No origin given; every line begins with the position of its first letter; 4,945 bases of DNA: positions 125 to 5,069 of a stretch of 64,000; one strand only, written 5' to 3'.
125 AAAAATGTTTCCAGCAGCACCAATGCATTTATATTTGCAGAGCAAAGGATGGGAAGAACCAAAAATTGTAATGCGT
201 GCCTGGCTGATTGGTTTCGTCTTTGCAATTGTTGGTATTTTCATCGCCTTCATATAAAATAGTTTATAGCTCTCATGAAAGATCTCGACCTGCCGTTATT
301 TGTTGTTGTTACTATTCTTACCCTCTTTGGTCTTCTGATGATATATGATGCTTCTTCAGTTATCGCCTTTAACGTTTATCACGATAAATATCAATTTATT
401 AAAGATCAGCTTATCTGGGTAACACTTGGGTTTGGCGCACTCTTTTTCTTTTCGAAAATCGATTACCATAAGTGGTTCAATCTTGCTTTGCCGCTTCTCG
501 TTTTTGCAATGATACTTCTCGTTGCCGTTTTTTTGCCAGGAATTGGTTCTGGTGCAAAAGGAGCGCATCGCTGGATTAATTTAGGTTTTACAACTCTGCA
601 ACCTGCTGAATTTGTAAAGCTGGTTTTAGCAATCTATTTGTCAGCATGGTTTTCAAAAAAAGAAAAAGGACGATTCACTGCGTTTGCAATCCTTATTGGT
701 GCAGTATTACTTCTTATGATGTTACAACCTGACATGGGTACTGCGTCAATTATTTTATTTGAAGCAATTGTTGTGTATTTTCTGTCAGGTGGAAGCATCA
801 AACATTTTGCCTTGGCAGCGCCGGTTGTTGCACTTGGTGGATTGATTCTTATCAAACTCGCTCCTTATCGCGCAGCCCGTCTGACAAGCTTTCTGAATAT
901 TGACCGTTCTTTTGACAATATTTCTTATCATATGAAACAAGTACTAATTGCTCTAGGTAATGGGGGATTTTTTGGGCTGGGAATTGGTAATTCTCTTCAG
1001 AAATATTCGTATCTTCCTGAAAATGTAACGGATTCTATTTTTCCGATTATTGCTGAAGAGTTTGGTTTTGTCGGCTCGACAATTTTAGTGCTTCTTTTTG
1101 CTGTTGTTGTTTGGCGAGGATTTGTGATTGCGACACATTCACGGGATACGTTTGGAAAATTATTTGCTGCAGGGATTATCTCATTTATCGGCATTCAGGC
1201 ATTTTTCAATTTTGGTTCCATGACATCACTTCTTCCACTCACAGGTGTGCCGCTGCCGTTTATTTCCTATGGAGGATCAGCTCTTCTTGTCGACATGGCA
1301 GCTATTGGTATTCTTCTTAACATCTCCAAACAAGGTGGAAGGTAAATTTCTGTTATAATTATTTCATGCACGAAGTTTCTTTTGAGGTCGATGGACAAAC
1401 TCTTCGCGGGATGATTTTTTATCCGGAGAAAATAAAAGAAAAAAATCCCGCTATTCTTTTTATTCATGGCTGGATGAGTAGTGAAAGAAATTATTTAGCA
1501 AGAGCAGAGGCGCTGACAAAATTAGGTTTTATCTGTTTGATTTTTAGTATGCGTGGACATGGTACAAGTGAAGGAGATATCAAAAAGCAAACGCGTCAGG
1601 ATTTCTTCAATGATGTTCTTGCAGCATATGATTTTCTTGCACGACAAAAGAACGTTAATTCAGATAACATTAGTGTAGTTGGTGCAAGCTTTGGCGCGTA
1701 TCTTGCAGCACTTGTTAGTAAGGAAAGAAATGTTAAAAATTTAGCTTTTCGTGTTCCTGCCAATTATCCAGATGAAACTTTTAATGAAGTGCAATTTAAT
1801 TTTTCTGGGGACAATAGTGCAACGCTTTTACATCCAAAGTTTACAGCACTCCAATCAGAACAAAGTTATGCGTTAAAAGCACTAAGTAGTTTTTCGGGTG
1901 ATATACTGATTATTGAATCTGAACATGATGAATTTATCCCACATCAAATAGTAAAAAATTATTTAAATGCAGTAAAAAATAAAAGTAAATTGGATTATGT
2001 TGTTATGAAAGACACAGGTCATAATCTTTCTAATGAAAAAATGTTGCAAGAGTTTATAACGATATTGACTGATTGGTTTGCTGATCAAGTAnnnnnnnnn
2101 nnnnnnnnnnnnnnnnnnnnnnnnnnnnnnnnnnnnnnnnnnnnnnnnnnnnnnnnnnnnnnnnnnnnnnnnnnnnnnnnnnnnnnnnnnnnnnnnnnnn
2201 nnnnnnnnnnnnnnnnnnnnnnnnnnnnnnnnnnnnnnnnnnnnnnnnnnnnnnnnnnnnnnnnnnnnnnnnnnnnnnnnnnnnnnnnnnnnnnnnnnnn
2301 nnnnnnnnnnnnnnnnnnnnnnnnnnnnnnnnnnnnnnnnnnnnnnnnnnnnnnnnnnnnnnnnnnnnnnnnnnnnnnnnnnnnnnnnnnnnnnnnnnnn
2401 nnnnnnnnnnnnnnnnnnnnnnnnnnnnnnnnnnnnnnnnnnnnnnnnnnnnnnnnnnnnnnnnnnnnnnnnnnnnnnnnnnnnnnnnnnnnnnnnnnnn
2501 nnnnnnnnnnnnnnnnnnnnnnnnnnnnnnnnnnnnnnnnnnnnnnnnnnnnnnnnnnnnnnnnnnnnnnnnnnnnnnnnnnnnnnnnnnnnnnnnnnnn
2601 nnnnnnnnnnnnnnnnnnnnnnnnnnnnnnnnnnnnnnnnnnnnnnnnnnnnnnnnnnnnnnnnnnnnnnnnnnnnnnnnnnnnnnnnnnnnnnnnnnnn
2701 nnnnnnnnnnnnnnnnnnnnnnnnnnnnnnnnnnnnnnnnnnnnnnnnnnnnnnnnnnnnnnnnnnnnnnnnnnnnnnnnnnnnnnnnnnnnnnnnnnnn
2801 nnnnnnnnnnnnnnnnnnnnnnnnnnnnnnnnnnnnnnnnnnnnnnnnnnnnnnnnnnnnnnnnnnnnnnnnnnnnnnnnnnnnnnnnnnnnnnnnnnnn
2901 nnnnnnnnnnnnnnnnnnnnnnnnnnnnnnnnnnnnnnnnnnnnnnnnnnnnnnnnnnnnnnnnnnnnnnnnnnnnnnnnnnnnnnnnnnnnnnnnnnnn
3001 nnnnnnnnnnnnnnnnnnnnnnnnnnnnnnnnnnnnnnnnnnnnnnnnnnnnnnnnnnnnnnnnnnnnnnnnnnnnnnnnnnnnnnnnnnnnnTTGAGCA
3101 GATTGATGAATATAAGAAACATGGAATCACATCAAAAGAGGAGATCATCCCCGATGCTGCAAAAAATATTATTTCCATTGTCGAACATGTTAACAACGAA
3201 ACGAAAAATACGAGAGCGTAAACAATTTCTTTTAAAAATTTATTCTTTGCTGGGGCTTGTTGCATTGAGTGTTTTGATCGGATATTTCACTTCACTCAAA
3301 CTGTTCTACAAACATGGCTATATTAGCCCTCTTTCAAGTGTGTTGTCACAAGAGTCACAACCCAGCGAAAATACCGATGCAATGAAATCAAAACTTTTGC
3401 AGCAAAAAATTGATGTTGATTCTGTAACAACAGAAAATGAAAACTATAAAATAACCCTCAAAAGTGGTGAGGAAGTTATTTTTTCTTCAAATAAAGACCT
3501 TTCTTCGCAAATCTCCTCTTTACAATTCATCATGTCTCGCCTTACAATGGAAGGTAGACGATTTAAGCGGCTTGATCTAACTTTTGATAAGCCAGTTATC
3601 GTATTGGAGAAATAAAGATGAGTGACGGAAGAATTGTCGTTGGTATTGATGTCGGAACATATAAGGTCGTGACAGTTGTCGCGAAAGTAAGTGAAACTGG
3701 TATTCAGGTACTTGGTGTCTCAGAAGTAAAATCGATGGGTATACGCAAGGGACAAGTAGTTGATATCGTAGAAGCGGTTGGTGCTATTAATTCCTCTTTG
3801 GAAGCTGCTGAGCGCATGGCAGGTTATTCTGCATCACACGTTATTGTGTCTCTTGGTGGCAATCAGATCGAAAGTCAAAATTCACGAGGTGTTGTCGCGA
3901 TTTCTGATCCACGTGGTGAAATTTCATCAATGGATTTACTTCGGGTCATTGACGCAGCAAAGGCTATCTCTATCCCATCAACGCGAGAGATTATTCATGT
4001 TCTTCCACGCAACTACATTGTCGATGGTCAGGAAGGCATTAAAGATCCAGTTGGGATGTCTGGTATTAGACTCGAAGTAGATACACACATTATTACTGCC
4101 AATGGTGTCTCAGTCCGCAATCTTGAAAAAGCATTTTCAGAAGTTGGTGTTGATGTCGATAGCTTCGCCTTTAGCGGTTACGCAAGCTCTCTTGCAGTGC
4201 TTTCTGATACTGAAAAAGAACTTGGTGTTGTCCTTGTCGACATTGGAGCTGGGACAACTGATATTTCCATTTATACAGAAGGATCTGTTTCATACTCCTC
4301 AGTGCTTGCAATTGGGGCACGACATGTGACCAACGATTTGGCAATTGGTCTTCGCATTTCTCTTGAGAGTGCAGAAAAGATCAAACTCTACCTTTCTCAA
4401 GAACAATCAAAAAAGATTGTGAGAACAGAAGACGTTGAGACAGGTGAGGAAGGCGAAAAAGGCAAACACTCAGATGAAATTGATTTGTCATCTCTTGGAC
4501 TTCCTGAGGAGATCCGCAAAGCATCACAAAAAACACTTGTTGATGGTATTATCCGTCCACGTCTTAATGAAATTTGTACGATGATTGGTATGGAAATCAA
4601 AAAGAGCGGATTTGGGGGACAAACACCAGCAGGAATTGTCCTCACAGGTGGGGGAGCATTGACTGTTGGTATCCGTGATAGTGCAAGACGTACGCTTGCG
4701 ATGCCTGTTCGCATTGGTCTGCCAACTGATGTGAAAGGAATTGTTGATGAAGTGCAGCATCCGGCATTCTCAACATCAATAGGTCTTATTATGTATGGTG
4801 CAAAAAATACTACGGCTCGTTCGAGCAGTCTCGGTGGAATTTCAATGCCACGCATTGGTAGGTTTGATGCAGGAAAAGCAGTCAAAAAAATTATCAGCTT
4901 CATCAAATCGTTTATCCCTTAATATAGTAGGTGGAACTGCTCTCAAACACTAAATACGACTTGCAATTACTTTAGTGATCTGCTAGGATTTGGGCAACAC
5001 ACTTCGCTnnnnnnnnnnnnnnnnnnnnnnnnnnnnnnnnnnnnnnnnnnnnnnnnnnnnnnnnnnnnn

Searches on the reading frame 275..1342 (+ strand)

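Call 11: search_protein_families(library=pfam, proteins=[window:275-1342:+], max_evalue=0.001)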
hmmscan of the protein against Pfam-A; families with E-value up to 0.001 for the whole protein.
window:275-1342:+ (356 aa): 1 family
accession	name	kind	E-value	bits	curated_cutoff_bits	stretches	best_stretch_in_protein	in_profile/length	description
PF01098.24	FTSW_RODA_SPOVE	-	8.6e-96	321.4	26.4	1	8-353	4-353/356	Cell cycle protein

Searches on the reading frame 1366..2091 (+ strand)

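Call 11: search_protein_families(library=pfam, proteins=[window:1366-2091:+], max_evalue=0.001)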
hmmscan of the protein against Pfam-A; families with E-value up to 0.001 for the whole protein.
window:1366-2091:+ (242 aa): 10 families
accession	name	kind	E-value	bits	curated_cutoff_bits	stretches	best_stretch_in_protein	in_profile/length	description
PF00326.27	Peptidase_S9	-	1.7e-14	54.3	22.6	1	46-241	6-209/213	Prolyl oligopeptidase family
PF00561.26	Abhydrolase_1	-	2.8e-13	50.5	25.8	1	28-137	1-108/245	alpha/beta hydrolase fold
PF12146.15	Hydrolase_4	-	3.2e-13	50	27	1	27-126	4-104/239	Serine aminopeptidase, S33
PF02129.25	Peptidase_S15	-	3.7e-12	46.9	23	1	9-130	1-124/262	X-Pro dipeptidyl-peptidase (S15 family)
PF12697.13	Abhydrolase_6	-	1.7e-08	35.8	26.3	1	30-117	1-83/217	Alpha/beta hydrolase family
PF20434.5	BD-FAE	-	2.5e-07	30.9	26.8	1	17-145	3-134/215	BD-FAE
PF01738.24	DLH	-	1.7e-06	28.2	21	1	14-224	2-191/217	Dienelactone hydrolase family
PF08840.17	BAAT_C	-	5.4e-06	27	20.9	1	87-221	9-160/210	BAAT / Acyl-CoA thioester hydrolase C terminal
PF05448.18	AXE1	-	2.6e-05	23.6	21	0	6-74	61-130/321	Acetyl xylan esterase (AXE1)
PF05728.18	UPF0227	-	0.00011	22.6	21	1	96-223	55-174/187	Uncharacterised protein family (UPF0227)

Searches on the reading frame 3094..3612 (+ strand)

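Call 51: search_protein_families(library=pfam, proteins=[window:3094-3612:+], max_evalue=0.1)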
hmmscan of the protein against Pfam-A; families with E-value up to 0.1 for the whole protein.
window:3094-3612:+ (173 aa): 1 family
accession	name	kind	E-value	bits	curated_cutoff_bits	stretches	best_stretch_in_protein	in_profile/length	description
PF13721.11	SecD-TM1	-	0.021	15.7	30.5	1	56-127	12-83/103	SecD export protein N-terminal TM region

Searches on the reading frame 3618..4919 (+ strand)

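Call 11: search_protein_families(library=pfam, proteins=[window:3618-4919:+], max_evalue=0.001)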
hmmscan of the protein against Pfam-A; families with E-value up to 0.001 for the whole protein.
window:3618-4919:+ (434 aa): 6 families
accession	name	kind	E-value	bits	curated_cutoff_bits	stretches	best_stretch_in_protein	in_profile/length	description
PF14450.12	FtsA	-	9.3e-35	120.2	31.8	2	205-389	1-127/127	Cell division protein FtsA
PF02491.25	SHS2_FTSA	-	9.5e-32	109.6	25.4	1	81-160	1-79/79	SHS2 domain inserted in FTSA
PF11104.14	PilM_2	-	1.9e-10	40.7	27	1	177-257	154-235/340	Type IV pilus assembly protein PilM;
PF06723.19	MreB_Mbl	-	6.6e-07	28.9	27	1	196-367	139-304/327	MreB/Mbl protein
PF06277.17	EutA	-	3.8e-05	23.2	27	1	187-241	129-182/475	Ethanolamine utilisation protein EutA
PF01968.24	Hydantoinase_A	-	0.00073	19.3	22.9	0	183-228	57-105/291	Hydantoinase/oxoprolinase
